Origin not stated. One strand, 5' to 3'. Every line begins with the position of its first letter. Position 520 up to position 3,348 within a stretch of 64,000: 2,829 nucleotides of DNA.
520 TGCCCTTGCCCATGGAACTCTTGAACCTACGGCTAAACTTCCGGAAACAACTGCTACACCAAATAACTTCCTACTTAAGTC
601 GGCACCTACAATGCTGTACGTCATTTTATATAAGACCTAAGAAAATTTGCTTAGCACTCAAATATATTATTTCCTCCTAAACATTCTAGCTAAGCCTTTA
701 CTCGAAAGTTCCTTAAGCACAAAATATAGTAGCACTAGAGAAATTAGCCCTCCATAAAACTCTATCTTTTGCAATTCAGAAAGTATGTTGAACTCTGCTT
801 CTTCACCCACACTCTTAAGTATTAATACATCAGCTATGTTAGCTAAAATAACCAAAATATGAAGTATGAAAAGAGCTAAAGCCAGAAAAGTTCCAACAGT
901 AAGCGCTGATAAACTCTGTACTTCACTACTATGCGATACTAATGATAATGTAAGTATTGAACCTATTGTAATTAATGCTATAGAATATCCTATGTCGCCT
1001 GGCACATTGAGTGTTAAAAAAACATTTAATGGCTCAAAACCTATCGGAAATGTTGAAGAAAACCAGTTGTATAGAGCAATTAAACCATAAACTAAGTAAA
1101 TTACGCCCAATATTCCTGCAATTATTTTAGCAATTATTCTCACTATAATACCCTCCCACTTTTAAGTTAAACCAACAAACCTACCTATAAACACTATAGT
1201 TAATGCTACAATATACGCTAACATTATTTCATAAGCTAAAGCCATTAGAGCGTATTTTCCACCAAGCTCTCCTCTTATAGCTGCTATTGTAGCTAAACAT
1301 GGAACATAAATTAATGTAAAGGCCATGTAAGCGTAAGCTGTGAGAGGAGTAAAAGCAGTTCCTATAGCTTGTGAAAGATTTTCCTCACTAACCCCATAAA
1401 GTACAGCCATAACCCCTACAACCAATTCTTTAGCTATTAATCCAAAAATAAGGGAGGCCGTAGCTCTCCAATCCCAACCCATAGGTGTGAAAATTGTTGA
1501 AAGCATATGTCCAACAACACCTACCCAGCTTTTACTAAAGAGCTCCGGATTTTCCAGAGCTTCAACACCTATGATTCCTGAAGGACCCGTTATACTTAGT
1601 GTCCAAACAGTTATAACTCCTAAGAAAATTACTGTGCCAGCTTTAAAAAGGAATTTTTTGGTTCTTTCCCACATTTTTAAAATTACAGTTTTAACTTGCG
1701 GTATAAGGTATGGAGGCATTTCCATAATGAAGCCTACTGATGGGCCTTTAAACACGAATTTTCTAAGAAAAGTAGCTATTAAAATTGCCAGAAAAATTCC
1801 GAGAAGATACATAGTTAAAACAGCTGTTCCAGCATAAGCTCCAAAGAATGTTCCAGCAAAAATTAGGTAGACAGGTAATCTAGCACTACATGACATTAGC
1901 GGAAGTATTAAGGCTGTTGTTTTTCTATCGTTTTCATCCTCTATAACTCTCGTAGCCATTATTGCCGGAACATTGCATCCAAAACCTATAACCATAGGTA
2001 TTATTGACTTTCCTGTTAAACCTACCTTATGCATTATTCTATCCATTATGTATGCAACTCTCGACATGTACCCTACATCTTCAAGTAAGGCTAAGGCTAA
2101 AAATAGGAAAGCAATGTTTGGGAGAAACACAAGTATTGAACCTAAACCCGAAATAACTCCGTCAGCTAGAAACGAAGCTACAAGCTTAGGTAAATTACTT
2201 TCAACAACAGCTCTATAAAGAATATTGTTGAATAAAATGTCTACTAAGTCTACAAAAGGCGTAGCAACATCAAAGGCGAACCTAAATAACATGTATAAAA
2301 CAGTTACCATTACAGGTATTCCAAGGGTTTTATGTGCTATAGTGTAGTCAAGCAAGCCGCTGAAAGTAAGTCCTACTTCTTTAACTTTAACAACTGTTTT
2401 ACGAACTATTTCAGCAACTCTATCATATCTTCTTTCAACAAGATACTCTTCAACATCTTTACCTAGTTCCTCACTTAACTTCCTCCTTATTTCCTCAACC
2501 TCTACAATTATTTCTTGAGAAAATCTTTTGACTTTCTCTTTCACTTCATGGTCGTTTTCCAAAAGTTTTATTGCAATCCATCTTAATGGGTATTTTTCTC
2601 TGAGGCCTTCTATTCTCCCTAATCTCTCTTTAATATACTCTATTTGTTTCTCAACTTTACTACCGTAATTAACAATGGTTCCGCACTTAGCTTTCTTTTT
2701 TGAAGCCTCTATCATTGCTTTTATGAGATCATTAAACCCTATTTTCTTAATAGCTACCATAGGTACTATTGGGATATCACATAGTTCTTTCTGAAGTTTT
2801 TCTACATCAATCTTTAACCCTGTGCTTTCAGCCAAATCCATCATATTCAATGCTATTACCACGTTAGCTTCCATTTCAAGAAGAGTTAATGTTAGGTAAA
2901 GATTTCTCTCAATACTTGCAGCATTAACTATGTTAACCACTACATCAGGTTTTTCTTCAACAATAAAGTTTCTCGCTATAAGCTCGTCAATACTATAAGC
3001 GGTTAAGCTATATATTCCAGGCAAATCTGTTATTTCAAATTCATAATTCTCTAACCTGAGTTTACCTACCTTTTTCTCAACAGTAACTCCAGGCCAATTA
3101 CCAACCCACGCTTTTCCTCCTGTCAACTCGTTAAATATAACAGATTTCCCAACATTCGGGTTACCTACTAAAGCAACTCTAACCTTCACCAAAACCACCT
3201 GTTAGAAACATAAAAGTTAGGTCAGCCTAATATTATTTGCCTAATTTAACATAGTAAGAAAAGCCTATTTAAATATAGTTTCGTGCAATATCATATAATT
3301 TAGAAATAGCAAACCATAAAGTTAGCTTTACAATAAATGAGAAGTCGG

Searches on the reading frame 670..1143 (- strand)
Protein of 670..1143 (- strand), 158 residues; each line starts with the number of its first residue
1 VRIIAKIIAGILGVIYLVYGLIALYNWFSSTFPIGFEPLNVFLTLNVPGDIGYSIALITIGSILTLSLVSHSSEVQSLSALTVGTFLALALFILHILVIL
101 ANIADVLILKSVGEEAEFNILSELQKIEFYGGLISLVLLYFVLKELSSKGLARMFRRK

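Call 26: search_protein_families(library=padloc, alignment_id=A1, max_evalue=0.00001)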
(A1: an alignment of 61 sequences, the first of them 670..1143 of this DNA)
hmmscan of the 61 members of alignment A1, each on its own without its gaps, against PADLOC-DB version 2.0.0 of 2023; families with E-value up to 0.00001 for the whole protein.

A. member 1, window:670-1143:- (158 aa): 0 families

B. families by the number of members that match (of 61 scanned): 46 families (the first 25 are shown)
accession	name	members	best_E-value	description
PDLC04140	mad8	2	4.2e-18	mads_8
PDLC03859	LmuB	1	2.4e-44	-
PDLC04105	HerA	1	3.2e-25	-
PDLC04135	mad3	1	2.7e-24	mads_3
PDLC03863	LmuB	1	9.8e-24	-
PDLC03865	LmuB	1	6.3e-19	-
PDLC03398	REase_II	1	7.2e-15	Type II nicking endonuclease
PDLC03861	LmuB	1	1.4e-14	-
PDLC04103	HerA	1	1e-13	-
PDLC03868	LmuB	1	1.4e-13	-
PDLC04098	HerA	1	1.4e-13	-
PDLC02730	PbeC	1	1.5e-13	PbeC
PDLC04102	HerA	1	1.6e-13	-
PDLC01055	HerA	1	6e-13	Type III coevolved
PDLC02747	PbeC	1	1.1e-11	PbeC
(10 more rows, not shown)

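Call 27: search_protein_families(library=pfam, alignment_id=A1, max_evalue=1e-10)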
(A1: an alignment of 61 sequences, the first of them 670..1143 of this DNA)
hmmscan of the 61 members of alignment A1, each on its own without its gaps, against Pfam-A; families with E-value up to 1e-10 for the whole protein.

A. member 1, window:670-1143:- (158 aa): 0 families

B. families by the number of members that match (of 61 scanned): 52 families (the first 25 are shown)
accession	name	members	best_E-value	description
PF00999.27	Na_H_Exchanger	4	2.6e-60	Sodium/hydrogen exchanger, transmembrane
PF19289.4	PmbA_TldD_3rd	2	9.9e-61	PmbA/TldA metallopeptidase C-terminal domain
PF04055.27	Radical_SAM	2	1.3e-23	Radical SAM superfamily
PF00571.33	CBS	2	3.6e-21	CBS domain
PF02867.20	Ribonuc_red_lgC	1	4.8e-162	Ribonucleotide reductase, barrel domain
PF14010.12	PEPcase_2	1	1.3e-114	Phosphoenolpyruvate carboxylase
PF01053.26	Cys_Met_Meta_PP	1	6.6e-87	Cys/Met metabolism PLP-dependent enzyme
PF01384.25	PHO4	1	1.1e-73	Phosphate transporter family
PF02826.25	2-Hacid_dh_C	1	6.2e-72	D-isomer specific 2-hydroxyacid dehydrogenase, NAD binding domain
PF10609.15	ParA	1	1.6e-71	NUBPL iron-transfer P-loop NTPase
PF00185.30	OTCace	1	3.9e-66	Aspartate/ornithine carbamoyltransferase, Asp/Orn binding domain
PF02421.24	FeoB_N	1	2.2e-63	Ferrous iron transport protein B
PF01902.24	Diphthami_syn_2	1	5.6e-58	Diphthamide synthase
PF00480.26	ROK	1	4.2e-56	ROK family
PF02634.21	FdhD-NarQ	1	7.9e-56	FdhD/NarQ family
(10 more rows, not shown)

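Call 31: search_protein_families(library=padloc, alignment_id=A2, max_evalue=0.001)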
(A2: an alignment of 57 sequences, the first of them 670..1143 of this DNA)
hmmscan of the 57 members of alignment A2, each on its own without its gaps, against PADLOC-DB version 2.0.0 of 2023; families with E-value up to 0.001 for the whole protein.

A. member 1, window:670-1143:- (158 aa): 0 families

B. families by the number of members that match (of 57 scanned): 6 families
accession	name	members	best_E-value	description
PDLC03398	REase_II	1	7.2e-15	Type II nicking endonuclease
PDLC04559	PDC-M28B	1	2.5e-08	-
PDLC04689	PDC-M51A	1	2.7e-07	-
PDLC02903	pVip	1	2.1e-05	Viperins not associated with kinases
PDLC04560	PDC-M28B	1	0.00032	-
PDLC02904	pVip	1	0.00069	Viperins associated with kinases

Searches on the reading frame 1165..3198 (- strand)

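Call 66: search_protein_families(library=pfam, proteins=[window:1165-3198:-], max_evalue=0.00001)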
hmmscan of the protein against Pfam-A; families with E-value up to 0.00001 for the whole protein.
window:1165-3198:- (678 aa): 5 families
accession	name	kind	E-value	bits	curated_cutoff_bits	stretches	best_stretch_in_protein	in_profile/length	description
PF02421.24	FeoB_N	-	2.2e-63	212.9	27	1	7-161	2-155/156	Ferrous iron transport protein B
PF07670.19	Gate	-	7.9e-40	136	29.6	2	356-451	2-104/104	Nucleoside recognition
PF17910.6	FeoB_Cyto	-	7e-21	74.9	23.4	1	178-269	1-89/90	FeoB cytosolic helical domain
PF01926.29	MMR_HSR1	-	3.2e-20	72.8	21.9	1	7-118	1-112/113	50S ribosome-binding GTPase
PF07664.17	FeoB_C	-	3.2e-19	68.8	26.6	1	460-512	1-54/54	Ferrous iron transport protein B C terminus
